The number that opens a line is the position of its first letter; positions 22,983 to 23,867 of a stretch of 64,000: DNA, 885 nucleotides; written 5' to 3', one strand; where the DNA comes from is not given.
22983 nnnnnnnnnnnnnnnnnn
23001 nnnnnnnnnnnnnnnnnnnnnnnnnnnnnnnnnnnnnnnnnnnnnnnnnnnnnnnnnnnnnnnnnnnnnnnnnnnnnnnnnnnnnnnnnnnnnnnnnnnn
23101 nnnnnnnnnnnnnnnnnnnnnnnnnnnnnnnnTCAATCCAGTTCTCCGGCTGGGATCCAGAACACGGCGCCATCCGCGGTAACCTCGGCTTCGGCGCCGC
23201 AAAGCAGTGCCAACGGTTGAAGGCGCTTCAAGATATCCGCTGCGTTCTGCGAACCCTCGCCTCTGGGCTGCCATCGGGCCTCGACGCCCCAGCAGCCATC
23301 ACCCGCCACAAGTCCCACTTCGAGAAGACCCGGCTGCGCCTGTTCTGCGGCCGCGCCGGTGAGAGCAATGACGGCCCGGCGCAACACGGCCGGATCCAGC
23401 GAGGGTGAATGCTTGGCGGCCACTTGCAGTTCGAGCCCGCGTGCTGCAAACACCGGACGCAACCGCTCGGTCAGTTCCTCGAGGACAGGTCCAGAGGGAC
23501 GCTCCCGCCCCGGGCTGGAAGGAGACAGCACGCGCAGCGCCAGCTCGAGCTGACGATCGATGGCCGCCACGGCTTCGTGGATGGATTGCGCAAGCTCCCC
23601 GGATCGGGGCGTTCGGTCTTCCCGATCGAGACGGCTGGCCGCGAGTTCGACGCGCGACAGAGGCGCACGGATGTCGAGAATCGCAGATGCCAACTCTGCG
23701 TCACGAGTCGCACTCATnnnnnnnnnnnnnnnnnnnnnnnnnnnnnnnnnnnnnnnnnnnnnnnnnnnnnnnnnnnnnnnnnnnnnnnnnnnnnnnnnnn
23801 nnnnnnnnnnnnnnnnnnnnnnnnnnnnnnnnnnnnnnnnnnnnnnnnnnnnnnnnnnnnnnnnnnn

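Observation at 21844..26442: Four translationally coupled genes (PilZ, TPR-like membrane protein, His-less kinase-like protein, atypical sigma54 activator) at the head of the flagellar regulon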

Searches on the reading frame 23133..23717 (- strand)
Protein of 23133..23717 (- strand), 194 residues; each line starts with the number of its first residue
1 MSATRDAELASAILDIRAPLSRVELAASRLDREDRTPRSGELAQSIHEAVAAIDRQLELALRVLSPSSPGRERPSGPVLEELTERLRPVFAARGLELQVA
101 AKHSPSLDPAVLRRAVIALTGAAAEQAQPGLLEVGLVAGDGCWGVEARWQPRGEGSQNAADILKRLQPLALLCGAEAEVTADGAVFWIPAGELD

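Call 4: search_protein_families(library=pfam, proteins=[window:23133-23717:-], max_evalue=0.1)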
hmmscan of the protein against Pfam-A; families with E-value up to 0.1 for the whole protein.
window:23133-23717:- (194 aa): 1 family
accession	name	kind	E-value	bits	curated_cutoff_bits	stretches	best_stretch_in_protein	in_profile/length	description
PF00512.31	HisKA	-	0.02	15.4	26.9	1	15-59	12-53/66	His Kinase A (phospho-acceptor) domain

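Call 7: find_homologous_proteins(query=window:23133-23717:-, max_evalue=0.001)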
Query window:23133-23717:- (194 aa): 9 proteins with E <= 0.001 among 2838 candidates.
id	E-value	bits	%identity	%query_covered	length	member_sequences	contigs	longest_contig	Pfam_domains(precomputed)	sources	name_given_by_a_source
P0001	8.0e-115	400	100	100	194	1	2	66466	-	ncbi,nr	ncbi:MAG: HAMP domain-containing histidine kinase [bacterium]|nr:HAMP domain-containing histidine ki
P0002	6.2e-81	289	78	99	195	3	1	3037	-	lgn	-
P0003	1.3e-80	288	75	98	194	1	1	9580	-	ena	-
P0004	5.0e-77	276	72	97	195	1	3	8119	-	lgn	-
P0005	9.6e-76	272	74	99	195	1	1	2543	-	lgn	-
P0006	3.8e-59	218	62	97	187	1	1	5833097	-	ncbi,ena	-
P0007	5.6e-43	165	51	98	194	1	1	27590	-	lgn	-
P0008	1.4e-41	161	50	98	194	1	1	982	-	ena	-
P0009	2.7e-26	111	53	65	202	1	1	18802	-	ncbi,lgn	-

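Call 8: find_encoding_contigs(protein=P0006, flank=10000, max_places=3)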
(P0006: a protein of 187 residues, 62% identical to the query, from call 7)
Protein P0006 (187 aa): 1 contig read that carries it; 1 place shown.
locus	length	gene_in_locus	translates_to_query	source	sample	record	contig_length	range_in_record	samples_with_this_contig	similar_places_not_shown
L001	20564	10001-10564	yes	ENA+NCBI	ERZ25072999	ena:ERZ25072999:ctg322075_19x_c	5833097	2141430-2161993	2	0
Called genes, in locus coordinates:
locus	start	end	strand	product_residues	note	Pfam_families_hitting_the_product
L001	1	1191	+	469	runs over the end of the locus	PF02465:FliD_N, PF07195:FliD_C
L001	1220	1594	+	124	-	PF02561:FliS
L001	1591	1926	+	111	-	PF05400:FliT (weak)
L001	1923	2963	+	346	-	PF00072:Response_reg (weak)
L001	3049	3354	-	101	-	-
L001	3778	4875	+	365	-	PF00990:GGDEF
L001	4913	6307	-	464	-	PF00890:FAD_binding_2, PF01134:GIDA (faint), PF01262:AlaDh_PNT_C (faint), PF01266:DAO (faint), PF07992:Pyr_redox_2, PF12831:FAD_oxidored, PF00070:Pyr_redox, PF02852:Pyr_redox_dim, +3 more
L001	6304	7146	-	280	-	PF08668:HDOD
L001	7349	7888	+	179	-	-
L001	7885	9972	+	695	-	-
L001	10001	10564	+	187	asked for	-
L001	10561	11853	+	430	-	PF00158:Sigma54_activat, PF14532:Sigma54_activ_2, PF07728:AAA_5, PF25601:AAA_lid_14, PF02954:HTH_8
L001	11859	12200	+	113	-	PF04237:YjbR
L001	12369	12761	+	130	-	PF00460:Flg_bb_rod (faint)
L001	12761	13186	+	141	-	PF00460:Flg_bb_rod (faint), PF06429:Flg_bbr_C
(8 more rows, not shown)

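Call 9: find_encoding_contigs(protein=P0001, flank=10000, max_places=3)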
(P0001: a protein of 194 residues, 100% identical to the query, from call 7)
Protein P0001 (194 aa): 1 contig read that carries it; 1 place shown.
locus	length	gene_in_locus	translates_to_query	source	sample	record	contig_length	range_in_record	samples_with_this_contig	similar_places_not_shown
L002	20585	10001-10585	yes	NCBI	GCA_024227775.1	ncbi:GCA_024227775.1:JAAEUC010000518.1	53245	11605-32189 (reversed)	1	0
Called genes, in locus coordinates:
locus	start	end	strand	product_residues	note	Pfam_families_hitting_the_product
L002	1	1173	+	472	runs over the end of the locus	PF02465:FliD_N, PF07195:FliD_C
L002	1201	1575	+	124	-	PF02561:FliS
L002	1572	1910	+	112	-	-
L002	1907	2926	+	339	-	PF00072:Response_reg (weak)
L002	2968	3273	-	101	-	-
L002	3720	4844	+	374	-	PF00990:GGDEF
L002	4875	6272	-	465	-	PF01134:GIDA (weak), PF01262:AlaDh_PNT_C (faint), PF03486:HI0933_like (faint), PF07992:Pyr_redox_2, PF12831:FAD_oxidored, PF13738:Pyr_redox_3 (faint), PF00070:Pyr_redox, PF02852:Pyr_redox_dim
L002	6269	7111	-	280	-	PF08668:HDOD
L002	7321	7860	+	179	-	-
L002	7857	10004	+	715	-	-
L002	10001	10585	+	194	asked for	-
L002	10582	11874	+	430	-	PF00158:Sigma54_activat, PF14532:Sigma54_activ_2, PF07728:AAA_5, PF25601:AAA_lid_14, PF02954:HTH_8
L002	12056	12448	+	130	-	PF00460:Flg_bb_rod (faint)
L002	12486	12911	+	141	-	PF06429:Flg_bbr_C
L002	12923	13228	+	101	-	PF02049:FliE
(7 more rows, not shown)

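Call 11: find_encoding_contigs(protein=P0007, flank=10000, max_places=3)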
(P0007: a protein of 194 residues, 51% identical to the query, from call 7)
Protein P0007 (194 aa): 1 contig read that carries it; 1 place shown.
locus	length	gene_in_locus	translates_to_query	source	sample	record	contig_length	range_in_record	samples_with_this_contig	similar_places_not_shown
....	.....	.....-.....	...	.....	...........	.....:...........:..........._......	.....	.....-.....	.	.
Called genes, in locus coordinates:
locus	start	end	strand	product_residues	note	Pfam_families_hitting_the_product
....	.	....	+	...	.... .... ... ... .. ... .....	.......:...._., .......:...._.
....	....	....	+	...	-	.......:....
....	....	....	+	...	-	-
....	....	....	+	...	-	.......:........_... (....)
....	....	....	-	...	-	-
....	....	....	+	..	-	-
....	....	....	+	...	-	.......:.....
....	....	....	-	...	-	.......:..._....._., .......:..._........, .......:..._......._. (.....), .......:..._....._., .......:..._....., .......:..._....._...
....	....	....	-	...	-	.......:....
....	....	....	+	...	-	-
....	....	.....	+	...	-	-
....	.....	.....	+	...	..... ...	-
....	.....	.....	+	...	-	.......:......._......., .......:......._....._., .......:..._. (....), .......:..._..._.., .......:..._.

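Call 12: find_encoding_contigs(protein=P0009, flank=10000, max_places=3)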
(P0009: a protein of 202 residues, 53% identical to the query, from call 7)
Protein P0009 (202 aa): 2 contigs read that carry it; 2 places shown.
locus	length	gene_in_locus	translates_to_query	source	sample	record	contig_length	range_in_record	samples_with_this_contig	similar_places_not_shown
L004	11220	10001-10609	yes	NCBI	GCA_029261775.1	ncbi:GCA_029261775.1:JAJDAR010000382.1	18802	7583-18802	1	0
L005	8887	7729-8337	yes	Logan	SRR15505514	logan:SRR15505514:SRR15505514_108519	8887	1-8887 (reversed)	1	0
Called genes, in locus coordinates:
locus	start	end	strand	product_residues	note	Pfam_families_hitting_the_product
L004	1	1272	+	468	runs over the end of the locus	PF02465:FliD_N, PF07195:FliD_C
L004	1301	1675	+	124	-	PF02561:FliS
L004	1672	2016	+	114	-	PF05400:FliT (weak)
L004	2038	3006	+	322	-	-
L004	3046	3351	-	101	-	-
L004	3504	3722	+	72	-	-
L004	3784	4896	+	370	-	PF00990:GGDEF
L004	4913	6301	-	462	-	PF00890:FAD_binding_2 (weak), PF07992:Pyr_redox_2, PF12831:FAD_oxidored, PF13450:NAD_binding_8 (faint), PF13738:Pyr_redox_3, PF00070:Pyr_redox, PF02852:Pyr_redox_dim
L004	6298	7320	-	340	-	PF08668:HDOD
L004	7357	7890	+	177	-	-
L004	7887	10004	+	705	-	-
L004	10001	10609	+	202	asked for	-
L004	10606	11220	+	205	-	?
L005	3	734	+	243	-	?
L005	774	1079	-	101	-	-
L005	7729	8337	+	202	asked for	-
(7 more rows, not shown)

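Call 14: find_related_loci(query=A1, collection=genome_contigs, flank=10000)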
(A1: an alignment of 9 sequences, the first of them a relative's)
Query A1 (194 aa) in genome_contigs; peptide patterns used: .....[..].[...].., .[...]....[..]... (x = any residue, [..] = any of these).
600 stretches matched a pattern (row limit reached: there are more); 2 encode a relative of the query (tblastn E <= 1e-3); 2 distinct loci.
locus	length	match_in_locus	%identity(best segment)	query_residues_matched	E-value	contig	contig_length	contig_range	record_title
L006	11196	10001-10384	52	3-130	8e-30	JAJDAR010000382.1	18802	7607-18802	MAG: Deltaproteobacteria bacterium isolate OFTM245 OFTM245_381, whole genome shotgun sequence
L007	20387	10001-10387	40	19-140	4e-10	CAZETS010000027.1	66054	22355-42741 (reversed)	MAG TPA_asm: uncultured Spirochaetaceae bacterium isolate SRP077602_co10_279 genome assembly, contig: NODE_1172_length_6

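Call 22: predict_structure(alignment_id=A1)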
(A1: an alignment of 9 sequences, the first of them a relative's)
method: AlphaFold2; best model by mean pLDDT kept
length: 194 residues; sequences in the alignment: 9
mean_pLDDT: 79.8   pTM: 0.58
mean pLDDT of the five models: 79.8, 79.7, 79.4, 78.1, 73.2
residues with pLDDT >= 90: 31; 70-90: 126; 50-70: 26; < 50: 11
segments of 3 or more residues with pLDDT < 50: 66-72, 192-194
pLDDT, mean of each block of 10 residues (from residue 1): 66 80 89 85 91 82 55 65 84 88 69 87 86 88 88 66 87 88 88 42
secondary structure, 60 per line:
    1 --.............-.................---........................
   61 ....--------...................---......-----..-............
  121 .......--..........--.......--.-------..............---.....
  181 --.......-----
elements in order: H3-15 H17-33 H37-64 H75-91 E95-100 H109-126 E130-139 E142-148 H159-172 E176-180 E183-189

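Call 24: search_protein_representatives(alignment_id=A1)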
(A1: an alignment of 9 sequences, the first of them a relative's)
Query: 9 sequences, 194 profile positions. Proteins with E-value up to 0.001 (for the whole library): 385; up to 1e-10: 114; up to 1e-30: 7. The best 150 are listed.
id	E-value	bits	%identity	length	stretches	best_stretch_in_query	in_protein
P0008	1.4e-87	309.0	-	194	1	1-193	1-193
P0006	2.0e-82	292.2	-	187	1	1-190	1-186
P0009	1.7e-75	269.6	-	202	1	3-192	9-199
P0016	2.0e-48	181.3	-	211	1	3-191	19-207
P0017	4.9e-39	150.6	-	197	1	7-192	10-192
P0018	1.9e-37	145.5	-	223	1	13-192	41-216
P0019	1.3e-34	136.2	-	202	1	1-192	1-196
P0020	9.3e-30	120.4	-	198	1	3-189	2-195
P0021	1.3e-29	119.9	-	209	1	1-191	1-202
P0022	4.6e-28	114.8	-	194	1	1-191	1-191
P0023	7.1e-28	114.2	-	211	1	2-191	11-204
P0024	1.4e-27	113.3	-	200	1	2-188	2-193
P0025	5.6e-27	111.3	-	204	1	1-181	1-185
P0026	6.6e-27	111.0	-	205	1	1-188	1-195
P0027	3.8e-26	108.6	-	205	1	7-184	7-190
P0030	2.7e-25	105.8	-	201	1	1-171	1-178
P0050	8.3e-22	94.4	-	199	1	16-192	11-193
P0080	5.0e-17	78.8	-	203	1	8-190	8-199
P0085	8.0e-17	78.1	-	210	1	7-192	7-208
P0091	3.5e-16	76.0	-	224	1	6-189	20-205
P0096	2.1e-15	73.5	-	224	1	13-191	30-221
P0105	1.5e-14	70.7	-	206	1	14-189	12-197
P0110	7.4e-14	68.5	-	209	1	15-181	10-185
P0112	1.2e-13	67.8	-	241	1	8-184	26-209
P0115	2.9e-13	66.5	-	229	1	3-192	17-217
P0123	2.5e-11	60.2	-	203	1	12-192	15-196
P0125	1.0e-10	58.2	-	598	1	9-169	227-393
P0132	8.0e-10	55.3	-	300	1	3-191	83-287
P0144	2.3e-08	50.5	-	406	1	9-165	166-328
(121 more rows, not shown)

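Call 25: fold_search(model_id=the predicted structure, library=pdb)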
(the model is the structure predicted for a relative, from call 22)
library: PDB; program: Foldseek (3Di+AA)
matches with E <= 10: 681; with E <= 0.001: 215
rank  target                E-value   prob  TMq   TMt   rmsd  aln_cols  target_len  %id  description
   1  9jfj_C                2.8e-08  1.00  0.52  0.46   8.7       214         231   15  Crystal structure of the cytoplasmic domain of ZraS in ADP-bound form (released 2025-03-26)
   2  4biu_E                3.0e-08  1.00  0.54  0.46   8.2       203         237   15  Crystal structure of CpxAHDC (orthorhombic form 1) (released 2014-02-12)
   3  4biz_F                3.2e-08  1.00  0.55  0.48   9.3       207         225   15  Crystal structure of CpxAHDC (orthorhombic form 2) (released 2014-04-23)
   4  7n0e_B                4.1e-08  1.00  0.46  0.46  10.2       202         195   17  Co-complex of the histidine kinase region of RetS and the dimerization and histidine phosphotransfer domain of GacS (released 2022-03-09)
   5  4biv_A                5.3e-08  1.00  0.50  0.39   8.8       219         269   15  Crystal structure of CpxAHDC (trigonal form) (released 2014-02-12)
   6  9jfj_A                5.6e-08  1.00  0.55  0.48   8.0       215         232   17  Crystal structure of the cytoplasmic domain of ZraS in ADP-bound form (released 2025-03-26)
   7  6qrj                  6.8e-08  1.00  0.49  0.23  10.3       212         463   17  Crystal structure of ShkA full-length in complex with AMPPNP (released 2020-01-08)
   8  4biw_A                8.8e-08  1.00  0.48  0.40   8.9       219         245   15  Crystal structure of CpxAHDC (hexagonal form) (released 2014-02-12)
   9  4biu_A                8.8e-08  1.00  0.48  0.40   8.2       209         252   17  Crystal structure of CpxAHDC (orthorhombic form 1) (released 2014-02-12)
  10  4biy_A                8.8e-08  1.00  0.45  0.39   9.4       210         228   18  Crystal structure of CpxAHDC (monoclinic form 2) (released 2014-02-12)
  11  4biw_B                1.1e-07  1.00  0.44  0.36  12.2       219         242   15  Crystal structure of CpxAHDC (hexagonal form) (released 2014-02-12)
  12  4cti_B                1.1e-07  1.00  0.46  0.41   9.2       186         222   20  Escherichia coli EnvZ histidine kinase catalytic part fused to Archaeoglobus fulgidus Af1503 HAMP domain (released 2014-04-09)
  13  4biz_D                1.2e-07  1.00  0.43  0.40  13.9       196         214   15  Crystal structure of CpxAHDC (orthorhombic form 2) (released 2014-04-23)
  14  9eut_A                1.3e-07  1.00  0.45  0.15  12.1       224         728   17  Cryo-EM structure of the full-length Pseudomonas aeruginosa bacteriophytochrome in its Pr state (released 2024-09-04)
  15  4biu_D                1.4e-07  1.00  0.51  0.40   9.3       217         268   14  Crystal structure of CpxAHDC (orthorhombic form 1) (released 2014-02-12)
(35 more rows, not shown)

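Call 28: list_cluster_members(proteins=[P0016, P0017, P0018, P0019, P0020, P0022, P0030, P0050, P0080, P0110])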
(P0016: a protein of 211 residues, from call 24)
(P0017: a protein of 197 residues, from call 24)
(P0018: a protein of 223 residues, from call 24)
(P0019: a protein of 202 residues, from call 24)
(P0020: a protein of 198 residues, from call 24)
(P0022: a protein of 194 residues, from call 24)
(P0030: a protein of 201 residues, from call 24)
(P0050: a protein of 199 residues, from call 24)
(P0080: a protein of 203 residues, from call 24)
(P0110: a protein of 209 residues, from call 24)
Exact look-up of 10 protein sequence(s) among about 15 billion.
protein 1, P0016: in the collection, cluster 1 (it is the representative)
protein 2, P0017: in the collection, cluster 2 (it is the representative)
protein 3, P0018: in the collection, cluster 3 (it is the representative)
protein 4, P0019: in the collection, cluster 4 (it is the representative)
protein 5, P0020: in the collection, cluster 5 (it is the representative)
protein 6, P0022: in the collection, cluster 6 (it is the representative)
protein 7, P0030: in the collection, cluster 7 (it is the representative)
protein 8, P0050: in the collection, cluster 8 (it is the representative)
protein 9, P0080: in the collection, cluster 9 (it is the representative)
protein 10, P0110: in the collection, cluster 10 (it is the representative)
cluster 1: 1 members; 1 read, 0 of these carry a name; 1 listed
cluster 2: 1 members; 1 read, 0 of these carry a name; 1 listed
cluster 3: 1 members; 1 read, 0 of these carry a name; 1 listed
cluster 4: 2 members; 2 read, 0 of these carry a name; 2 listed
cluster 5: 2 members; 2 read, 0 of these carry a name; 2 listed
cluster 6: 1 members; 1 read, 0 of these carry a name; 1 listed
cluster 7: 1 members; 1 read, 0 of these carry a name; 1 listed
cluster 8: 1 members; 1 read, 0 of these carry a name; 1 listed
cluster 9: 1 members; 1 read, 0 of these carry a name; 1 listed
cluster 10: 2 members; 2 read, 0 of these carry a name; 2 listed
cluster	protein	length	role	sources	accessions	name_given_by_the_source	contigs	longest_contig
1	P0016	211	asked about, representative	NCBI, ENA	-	-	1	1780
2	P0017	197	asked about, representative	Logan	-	-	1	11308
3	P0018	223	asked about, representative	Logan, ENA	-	-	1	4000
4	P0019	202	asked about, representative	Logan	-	-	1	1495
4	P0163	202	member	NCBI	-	-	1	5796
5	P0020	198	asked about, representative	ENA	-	-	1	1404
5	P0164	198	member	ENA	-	-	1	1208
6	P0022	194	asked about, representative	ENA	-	-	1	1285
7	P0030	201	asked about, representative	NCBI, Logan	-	-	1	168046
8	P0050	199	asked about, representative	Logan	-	-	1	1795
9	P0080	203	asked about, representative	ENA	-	-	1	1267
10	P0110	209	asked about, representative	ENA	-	-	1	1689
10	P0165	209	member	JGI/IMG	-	-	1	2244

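Call 29: find_encoding_contigs(protein=P0030, flank=10000, max_places=2)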
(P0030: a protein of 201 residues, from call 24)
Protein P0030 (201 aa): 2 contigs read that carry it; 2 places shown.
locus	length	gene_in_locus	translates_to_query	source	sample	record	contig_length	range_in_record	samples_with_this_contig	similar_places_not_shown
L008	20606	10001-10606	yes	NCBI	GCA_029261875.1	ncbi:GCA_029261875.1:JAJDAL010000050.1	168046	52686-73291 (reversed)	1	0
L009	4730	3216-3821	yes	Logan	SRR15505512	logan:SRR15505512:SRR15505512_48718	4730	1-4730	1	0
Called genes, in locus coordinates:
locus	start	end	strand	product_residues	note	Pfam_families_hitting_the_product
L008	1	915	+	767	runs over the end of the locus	-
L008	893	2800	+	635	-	PF01973:MptE-like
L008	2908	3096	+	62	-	-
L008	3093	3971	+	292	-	PF08668:HDOD, PF01966:HD (weak)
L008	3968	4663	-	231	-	PF02348:CTP_transf_3, PF12804:NTP_transf_3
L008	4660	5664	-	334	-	-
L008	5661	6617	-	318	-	PF03102:NeuB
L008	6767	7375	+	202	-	PF26159:DUF8043 (weak), PF26154:DUF8042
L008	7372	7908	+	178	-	PF07238:PilZ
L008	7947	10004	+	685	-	-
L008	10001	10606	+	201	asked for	-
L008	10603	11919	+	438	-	PF00072:Response_reg, PF00158:Sigma54_activat, PF14532:Sigma54_activ_2, PF07728:AAA_5 (faint), PF25601:AAA_lid_14, PF02954:HTH_8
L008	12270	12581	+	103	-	-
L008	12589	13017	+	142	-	PF00460:Flg_bb_rod (weak), PF06429:Flg_bbr_C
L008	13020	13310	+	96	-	PF02049:FliE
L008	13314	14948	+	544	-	PF01514:YscJ_FliF, PF08345:YscJ_FliF_C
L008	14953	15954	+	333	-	PF03448:MgtE_N (faint), PF14842:FliG_N, PF14841:FliG_M, PF01706:FliG_C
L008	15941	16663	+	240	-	PF02108:FliH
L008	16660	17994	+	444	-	PF00006:ATP-synt_ab, PF18269:T3SS_ATPase_C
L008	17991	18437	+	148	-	PF02050:FliJ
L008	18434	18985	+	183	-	PF03448:MgtE_N (faint)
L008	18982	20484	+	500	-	PF02120:Flg_hook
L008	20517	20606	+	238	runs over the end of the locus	PF03963:FlgD, PF13861:FLgD_tudor (weak)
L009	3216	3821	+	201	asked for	-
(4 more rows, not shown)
